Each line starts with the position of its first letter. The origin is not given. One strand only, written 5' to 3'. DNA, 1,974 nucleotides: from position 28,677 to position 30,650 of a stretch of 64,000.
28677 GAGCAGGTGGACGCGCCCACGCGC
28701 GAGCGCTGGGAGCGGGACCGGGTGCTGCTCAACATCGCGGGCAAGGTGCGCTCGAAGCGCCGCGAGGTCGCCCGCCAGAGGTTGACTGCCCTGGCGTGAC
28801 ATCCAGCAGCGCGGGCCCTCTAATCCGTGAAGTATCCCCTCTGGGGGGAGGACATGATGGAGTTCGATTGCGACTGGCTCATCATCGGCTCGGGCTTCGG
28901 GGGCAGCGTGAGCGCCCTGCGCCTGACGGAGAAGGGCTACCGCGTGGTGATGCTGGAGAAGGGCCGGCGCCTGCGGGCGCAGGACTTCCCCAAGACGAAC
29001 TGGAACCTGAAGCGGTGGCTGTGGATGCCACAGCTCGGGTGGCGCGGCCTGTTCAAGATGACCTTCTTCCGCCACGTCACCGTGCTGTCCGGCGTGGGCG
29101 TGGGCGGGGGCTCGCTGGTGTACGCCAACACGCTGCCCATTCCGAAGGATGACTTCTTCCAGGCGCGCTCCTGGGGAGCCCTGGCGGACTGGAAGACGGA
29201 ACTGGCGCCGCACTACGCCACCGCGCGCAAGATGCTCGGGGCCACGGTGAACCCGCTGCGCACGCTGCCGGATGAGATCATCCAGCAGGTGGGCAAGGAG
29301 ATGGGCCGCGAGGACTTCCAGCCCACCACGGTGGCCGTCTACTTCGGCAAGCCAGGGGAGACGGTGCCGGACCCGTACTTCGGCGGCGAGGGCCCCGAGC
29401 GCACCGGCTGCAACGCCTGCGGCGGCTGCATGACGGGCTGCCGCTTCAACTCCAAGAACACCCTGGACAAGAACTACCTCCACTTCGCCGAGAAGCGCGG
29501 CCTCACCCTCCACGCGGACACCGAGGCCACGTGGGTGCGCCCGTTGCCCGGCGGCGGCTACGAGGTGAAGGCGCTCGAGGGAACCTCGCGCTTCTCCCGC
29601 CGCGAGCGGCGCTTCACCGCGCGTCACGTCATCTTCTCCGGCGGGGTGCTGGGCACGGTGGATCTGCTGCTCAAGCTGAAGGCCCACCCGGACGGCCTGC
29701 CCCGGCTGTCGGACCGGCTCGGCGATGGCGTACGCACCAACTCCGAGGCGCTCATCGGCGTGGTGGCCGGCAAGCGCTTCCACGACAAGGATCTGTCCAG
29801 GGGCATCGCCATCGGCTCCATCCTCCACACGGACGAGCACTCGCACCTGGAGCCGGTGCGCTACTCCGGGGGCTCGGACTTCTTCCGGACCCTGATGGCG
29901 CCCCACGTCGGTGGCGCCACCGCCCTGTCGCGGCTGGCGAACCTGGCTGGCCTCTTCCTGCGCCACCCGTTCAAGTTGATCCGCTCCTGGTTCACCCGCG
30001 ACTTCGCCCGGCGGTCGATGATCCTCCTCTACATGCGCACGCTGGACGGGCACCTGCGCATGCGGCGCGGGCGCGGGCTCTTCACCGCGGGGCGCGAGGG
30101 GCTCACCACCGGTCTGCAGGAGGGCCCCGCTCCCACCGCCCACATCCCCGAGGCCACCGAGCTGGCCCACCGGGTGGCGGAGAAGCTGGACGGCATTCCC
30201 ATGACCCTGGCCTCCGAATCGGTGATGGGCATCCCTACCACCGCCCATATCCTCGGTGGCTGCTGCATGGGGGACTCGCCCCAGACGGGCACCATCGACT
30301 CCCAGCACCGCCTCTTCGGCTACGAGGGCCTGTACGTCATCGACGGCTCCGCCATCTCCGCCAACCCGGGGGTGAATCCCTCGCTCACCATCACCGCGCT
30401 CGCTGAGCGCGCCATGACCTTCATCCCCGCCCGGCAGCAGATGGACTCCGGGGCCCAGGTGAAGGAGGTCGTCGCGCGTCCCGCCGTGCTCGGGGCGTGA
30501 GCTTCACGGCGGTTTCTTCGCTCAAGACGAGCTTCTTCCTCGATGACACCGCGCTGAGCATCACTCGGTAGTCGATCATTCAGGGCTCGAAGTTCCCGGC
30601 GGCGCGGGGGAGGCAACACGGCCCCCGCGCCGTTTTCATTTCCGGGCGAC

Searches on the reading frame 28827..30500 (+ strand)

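Call 69: search_protein_families(library=pfam, proteins=[window:28827-30500:+], max_evalue=0.001)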
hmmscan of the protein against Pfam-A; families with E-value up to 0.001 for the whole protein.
window:28827-30500:+ (557 aa): 6 families
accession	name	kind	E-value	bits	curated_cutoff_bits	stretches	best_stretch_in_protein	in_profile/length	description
PF05199.19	GMC_oxred_C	-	2e-15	58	24.6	1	471-526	84-139/139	GMC oxidoreductase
PF00732.25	GMC_oxred_N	-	1.8e-06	28.4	23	1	193-282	109-198/218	GMC oxidoreductase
PF01266.30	DAO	-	2e-06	28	27.9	1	16-48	1-33/353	FAD dependent oxidoreductase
PF13450.12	NAD_binding_8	-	3e-06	27.9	21.9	1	19-49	1-31/68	NAD(P)-binding Rossmann-like domain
PF00890.30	FAD_binding_2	-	4.4e-05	23.3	20.4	1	16-50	1-35/414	FAD binding domain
PF07992.20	Pyr_redox_2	-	0.00082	19.3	26.1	0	17-50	3-36/291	Pyridine nucleotide-disulphide oxidoreductase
